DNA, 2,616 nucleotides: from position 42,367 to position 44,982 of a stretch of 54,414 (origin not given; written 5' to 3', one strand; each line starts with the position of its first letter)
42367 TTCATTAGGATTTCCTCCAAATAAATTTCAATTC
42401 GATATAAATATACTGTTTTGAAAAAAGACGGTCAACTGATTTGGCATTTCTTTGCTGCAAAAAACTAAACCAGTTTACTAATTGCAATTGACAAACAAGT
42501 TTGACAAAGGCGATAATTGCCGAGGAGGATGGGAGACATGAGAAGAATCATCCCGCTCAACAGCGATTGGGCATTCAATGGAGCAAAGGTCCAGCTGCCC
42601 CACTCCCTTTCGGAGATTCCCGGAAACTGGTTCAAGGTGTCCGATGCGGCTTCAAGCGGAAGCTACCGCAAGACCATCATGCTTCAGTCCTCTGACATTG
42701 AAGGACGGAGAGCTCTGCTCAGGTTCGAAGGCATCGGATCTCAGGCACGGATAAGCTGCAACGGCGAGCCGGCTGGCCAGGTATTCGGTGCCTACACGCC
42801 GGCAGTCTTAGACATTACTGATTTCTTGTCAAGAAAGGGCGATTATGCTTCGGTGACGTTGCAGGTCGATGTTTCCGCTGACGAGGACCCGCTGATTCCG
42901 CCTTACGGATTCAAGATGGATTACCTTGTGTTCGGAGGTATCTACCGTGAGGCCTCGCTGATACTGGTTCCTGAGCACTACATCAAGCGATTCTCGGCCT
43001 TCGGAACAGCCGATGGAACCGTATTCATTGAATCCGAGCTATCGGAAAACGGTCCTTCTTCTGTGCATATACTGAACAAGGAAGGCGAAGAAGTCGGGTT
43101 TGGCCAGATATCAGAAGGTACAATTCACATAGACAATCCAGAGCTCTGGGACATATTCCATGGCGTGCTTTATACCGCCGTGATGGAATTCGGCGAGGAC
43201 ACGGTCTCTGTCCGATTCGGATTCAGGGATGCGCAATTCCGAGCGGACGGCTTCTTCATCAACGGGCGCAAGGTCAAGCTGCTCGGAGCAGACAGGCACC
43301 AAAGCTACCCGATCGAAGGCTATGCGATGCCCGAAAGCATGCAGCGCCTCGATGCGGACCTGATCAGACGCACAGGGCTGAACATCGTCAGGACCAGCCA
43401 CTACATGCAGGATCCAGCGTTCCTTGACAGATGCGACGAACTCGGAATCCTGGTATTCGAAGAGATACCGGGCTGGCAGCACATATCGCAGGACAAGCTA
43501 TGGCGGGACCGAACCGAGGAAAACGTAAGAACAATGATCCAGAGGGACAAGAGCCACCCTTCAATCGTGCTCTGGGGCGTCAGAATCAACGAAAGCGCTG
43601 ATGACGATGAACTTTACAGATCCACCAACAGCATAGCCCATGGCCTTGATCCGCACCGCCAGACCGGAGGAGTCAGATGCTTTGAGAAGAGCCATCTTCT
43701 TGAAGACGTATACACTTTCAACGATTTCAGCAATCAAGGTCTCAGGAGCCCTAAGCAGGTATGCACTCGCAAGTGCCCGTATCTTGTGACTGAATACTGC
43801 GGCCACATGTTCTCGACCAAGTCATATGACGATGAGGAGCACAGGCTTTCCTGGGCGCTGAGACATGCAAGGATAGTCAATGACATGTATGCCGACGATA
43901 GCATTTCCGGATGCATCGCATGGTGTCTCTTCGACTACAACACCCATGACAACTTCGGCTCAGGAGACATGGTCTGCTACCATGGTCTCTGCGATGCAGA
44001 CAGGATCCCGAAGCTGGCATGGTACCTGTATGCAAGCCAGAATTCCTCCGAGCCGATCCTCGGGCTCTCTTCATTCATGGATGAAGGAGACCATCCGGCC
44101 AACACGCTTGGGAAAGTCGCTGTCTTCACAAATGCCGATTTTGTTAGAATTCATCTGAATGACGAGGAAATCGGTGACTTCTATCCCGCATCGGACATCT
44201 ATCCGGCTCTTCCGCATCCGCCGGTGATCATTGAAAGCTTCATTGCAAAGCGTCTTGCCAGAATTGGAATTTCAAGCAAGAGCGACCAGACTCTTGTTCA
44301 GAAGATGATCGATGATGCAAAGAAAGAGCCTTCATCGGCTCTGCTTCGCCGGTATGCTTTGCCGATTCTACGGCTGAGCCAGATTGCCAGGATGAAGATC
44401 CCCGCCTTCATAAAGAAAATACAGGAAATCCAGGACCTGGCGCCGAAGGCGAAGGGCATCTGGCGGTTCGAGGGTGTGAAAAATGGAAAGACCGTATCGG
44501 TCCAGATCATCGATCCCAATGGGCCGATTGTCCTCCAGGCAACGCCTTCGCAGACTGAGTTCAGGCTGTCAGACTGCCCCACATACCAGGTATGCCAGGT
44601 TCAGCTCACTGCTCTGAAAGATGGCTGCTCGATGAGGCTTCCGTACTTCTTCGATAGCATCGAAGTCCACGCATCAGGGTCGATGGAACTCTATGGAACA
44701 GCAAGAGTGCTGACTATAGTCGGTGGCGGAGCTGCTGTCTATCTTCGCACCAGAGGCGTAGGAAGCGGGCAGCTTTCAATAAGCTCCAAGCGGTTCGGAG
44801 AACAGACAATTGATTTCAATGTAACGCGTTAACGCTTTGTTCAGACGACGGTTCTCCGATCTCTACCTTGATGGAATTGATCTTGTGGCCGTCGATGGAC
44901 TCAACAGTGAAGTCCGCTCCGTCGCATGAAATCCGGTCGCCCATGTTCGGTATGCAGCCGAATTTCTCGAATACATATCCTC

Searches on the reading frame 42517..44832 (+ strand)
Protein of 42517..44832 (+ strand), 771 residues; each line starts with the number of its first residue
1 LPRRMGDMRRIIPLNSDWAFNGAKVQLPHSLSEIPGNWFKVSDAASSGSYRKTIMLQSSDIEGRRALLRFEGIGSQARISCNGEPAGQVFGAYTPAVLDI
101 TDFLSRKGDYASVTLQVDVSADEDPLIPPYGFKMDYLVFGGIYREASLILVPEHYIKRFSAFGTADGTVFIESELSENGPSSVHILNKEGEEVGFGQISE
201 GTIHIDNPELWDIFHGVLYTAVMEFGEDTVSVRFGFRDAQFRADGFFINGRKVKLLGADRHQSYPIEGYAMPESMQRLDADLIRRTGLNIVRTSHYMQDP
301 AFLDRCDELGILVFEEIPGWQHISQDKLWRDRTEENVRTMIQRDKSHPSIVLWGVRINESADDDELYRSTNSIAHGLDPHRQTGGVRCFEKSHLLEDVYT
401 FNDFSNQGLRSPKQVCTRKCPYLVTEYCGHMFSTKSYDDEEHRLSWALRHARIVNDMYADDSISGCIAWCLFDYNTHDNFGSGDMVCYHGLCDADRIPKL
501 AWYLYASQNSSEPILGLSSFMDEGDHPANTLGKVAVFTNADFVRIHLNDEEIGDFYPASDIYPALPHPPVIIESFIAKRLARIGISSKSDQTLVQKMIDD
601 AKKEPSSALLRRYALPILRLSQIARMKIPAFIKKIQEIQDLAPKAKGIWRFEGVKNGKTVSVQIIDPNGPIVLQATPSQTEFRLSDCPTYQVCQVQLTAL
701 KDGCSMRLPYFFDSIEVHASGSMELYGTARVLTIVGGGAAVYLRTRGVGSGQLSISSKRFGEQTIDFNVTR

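Call 85: search_protein_families(library=pfam, proteins=[window:42517-44832:+], max_evalue=0.001)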
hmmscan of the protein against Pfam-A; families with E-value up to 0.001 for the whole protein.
window:42517-44832:+ (771 aa): 4 families
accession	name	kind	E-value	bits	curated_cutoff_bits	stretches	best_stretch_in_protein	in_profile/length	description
PF02836.23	Glyco_hydro_2_C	-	7.2e-25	88.2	21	1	244-505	6-293/302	Glycosyl hydrolases family 2, TIM barrel domain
PF02837.24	Glyco_hydro_2_N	-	1.2e-09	38.8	28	1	11-151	33-168/169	Glycosyl hydrolases family 2, sugar binding domain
PF00703.27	Glyco_hydro_2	-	4e-06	28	23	1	174-237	41-109/109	Glycosyl hydrolases family 2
PF22666.2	Glyco_hydro_2_N2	-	8.2e-06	26.4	27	1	49-116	51-118/167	Glycosyl hydrolase 2 galactose-binding domain-like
